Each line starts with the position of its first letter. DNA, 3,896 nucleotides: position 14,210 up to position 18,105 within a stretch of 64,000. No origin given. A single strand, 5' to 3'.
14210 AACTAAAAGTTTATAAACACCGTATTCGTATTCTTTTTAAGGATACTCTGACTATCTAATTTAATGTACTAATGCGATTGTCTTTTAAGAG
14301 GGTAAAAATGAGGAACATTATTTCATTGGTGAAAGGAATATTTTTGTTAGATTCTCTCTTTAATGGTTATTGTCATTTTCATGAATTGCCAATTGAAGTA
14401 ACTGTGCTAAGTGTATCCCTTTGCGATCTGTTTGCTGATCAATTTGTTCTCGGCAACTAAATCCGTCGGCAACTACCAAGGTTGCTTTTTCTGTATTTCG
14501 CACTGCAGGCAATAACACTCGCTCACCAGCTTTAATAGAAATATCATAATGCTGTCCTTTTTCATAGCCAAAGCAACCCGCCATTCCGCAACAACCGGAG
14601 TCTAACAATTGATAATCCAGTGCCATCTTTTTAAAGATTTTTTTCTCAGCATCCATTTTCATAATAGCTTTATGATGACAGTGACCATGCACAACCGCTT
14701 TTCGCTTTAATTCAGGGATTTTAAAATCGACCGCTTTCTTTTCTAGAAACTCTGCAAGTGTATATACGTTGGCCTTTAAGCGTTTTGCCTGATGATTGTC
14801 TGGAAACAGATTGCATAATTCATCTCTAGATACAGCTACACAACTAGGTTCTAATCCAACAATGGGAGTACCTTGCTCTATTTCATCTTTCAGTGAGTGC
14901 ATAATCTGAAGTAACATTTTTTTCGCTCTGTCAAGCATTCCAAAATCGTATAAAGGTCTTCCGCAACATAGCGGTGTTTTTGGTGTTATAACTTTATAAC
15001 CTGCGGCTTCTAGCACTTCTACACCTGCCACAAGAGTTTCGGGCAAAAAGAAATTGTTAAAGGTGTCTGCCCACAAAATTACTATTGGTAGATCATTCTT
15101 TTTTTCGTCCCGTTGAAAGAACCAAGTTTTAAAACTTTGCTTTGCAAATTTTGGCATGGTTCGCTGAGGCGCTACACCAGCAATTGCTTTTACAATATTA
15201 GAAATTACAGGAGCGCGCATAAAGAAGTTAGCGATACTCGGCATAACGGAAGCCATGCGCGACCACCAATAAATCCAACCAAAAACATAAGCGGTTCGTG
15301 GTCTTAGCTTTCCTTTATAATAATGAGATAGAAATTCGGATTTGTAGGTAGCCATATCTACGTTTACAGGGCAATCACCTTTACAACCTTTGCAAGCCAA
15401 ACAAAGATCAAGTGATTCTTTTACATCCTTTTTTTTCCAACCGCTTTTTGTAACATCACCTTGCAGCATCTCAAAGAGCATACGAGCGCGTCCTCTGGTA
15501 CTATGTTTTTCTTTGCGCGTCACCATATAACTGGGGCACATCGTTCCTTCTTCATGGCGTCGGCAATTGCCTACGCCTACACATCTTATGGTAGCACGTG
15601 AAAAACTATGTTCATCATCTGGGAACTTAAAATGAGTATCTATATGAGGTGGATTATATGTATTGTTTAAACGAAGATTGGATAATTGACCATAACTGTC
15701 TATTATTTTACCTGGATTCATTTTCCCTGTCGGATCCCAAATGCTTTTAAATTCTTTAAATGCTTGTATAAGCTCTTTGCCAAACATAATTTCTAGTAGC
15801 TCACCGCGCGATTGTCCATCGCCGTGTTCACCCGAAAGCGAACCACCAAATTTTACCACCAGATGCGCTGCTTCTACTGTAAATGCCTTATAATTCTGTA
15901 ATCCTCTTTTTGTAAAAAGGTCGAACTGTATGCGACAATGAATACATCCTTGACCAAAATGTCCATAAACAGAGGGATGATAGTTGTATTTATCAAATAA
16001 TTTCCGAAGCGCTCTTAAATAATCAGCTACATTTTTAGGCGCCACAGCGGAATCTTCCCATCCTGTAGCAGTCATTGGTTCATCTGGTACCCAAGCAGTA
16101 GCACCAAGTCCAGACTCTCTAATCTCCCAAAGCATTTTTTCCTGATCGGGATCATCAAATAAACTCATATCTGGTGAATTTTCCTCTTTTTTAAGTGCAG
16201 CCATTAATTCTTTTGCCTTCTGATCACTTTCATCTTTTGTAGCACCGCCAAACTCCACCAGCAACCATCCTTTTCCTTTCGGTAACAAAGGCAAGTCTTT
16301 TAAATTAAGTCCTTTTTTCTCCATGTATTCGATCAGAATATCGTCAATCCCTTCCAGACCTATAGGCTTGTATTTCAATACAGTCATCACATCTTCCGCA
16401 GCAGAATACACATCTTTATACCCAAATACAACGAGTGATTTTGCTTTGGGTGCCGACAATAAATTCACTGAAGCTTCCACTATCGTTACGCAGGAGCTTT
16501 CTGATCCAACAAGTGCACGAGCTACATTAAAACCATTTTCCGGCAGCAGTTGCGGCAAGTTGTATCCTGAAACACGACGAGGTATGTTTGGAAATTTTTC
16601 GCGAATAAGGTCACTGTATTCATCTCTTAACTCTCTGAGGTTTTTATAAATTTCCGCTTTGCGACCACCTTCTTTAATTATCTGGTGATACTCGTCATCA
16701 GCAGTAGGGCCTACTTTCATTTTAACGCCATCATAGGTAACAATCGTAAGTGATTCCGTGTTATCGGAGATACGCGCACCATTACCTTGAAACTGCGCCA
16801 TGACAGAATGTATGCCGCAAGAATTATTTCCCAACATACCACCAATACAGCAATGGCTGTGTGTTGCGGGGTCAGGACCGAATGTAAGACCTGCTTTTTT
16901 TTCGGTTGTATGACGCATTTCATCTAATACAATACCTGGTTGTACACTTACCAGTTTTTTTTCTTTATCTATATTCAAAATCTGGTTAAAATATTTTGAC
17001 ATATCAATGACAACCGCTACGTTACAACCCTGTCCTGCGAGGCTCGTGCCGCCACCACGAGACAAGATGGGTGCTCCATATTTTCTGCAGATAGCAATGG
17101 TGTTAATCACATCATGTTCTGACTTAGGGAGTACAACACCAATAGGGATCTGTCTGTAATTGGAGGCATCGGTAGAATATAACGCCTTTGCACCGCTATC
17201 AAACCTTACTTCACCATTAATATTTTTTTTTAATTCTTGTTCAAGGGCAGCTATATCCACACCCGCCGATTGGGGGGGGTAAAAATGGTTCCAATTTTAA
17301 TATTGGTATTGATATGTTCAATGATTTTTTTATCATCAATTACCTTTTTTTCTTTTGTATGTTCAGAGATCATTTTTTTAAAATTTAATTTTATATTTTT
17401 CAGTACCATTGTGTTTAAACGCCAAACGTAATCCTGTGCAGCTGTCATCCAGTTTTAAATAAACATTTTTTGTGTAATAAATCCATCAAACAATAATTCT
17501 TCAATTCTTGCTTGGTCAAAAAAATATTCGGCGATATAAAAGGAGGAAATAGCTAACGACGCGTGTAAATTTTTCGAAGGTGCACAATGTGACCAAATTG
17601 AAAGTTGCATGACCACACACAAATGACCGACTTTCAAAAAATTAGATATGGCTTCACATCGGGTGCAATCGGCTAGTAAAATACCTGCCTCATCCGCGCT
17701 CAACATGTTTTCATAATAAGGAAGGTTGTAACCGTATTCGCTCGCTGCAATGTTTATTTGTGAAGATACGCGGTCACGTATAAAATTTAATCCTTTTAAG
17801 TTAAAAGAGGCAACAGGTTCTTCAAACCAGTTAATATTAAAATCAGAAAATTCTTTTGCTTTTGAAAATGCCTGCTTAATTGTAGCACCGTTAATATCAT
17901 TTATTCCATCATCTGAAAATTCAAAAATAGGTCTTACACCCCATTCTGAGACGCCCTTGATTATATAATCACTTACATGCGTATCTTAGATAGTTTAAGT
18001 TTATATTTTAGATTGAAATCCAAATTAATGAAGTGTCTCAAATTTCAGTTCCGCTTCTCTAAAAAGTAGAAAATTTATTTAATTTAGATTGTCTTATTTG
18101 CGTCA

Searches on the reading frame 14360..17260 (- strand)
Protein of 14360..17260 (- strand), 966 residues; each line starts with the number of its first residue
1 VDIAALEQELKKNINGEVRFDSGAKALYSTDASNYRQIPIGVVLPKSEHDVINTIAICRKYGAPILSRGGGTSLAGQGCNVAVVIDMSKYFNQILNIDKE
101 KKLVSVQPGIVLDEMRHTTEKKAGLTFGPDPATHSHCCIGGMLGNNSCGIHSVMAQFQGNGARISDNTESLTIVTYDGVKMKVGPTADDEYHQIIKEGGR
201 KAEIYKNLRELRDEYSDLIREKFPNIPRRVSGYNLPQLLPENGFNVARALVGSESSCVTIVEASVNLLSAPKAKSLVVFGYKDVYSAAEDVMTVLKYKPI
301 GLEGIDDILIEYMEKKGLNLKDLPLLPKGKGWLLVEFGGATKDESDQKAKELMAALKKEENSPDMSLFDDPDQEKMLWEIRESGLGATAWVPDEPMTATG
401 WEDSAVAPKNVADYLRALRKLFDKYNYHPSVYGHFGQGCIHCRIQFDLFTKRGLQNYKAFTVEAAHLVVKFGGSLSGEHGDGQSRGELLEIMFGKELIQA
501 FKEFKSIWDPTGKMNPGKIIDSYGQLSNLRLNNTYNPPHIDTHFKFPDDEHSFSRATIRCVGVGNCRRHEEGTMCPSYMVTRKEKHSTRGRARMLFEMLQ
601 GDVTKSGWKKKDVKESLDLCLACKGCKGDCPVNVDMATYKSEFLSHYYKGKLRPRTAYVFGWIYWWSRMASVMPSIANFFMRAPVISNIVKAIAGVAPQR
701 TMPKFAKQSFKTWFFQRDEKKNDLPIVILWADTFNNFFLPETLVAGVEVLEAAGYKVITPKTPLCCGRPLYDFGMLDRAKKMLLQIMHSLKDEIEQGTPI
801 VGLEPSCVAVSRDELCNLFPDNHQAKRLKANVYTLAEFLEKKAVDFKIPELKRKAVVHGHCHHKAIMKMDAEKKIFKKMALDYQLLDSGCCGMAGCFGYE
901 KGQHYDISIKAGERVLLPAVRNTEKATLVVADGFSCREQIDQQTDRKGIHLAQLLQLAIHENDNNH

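Call 3: search_protein_families(library=pfam, proteins=[window:14360-17260:-], max_evalue=0.01)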
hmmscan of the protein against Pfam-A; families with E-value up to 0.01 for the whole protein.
window:14360-17260:- (966 aa): 5 families
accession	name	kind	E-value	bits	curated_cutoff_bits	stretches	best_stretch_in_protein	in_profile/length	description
PF02913.24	FAD-oxidase_C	-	1.1e-44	153.4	21.2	1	271-519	2-248/248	FAD linked oxidases, C-terminal domain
PF01565.28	FAD_binding_4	-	1.6e-31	109.3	26.4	1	39-178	1-133/139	FAD binding domain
PF13183.11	Fer4_8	-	4.1e-08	34.1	27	1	559-634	4-68/68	4Fe-4S dicluster domain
PF13534.11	Fer4_17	-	3.5e-07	31.1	22.2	1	559-635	1-61/61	4Fe-4S dicluster domain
PF02754.22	CCG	-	3.1e-06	27.6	20.6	1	740-808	15-81/85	Cysteine-rich domain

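Call 42: search_protein_families(library=ncbifam, proteins=[window:14360-17260:-], max_evalue=0.00001)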
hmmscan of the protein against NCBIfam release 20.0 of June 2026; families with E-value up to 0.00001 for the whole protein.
window:14360-17260:- (966 aa): 9 families
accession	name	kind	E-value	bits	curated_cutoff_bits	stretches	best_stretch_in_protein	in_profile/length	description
NF049975.1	2HglutDHaseYdiJ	equivalog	2.4e-147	492.4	1350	2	10-600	23-619/1018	D-2-hydroxyglutarate dehydrogenase YdiJ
TIGR00387.1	glcD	equivalog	5.9e-54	183.5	567.9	2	240-518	143-413/413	glycolate oxidase subunit GlcD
NF008369.0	PRK11168.1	equivalog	1.9e-52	178.5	278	1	610-959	50-399/401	anaerobic glycerol-3-phosphate dehydrogenase subunit C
NF008408.0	PRK11230.1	equivalog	1.2e-40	139.5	897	2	240-522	200-474/499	glycolate oxidase subunit GlcD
TIGR03379.1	glycerol3P_GlpC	equivalog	1.5e-35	122.7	279.9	1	614-959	48-396/397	anaerobic glycerol-3-phosphate dehydrogenase subunit GlpC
NF045670.1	quin_L_LdhH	equivalog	5e-30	104.4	800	1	609-949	345-694/706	L-lactate dehydrogenase (quinone) large subunit LdhH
NF008434.0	PRK11274.1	equivalog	5e-17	61.9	333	1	558-958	23-406/409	glycolate oxidase subunit GlcF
NF004898.0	PRK06259.1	equivalog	2.8e-10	39.4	385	1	715-902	252-428/488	fumarate reductase (CoM/CoB) subunit TfrB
NF053785.1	DcplphribOxDprE1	equivalog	3.8e-06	26.4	500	1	52-189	28-156/449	decaprenylphosphoryl-beta-D-ribose oxidase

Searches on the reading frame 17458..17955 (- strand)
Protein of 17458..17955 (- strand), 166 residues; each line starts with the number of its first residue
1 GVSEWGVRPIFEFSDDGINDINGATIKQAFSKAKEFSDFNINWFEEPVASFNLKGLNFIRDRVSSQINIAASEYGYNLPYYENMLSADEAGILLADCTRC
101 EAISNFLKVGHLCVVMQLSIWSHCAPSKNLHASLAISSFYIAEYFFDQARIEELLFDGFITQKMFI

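Call 54: search_protein_families(library=pfam, proteins=[window:17458-17955:-], max_evalue=0.001)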
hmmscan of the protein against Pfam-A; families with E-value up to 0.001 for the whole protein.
seq(166 aa): 1 family
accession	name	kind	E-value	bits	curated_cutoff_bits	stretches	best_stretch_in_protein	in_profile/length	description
PF13378.12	MR_MLE_C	-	1.4e-22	80.9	29.4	1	20-159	50-195/219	Enolase C-terminal domain-like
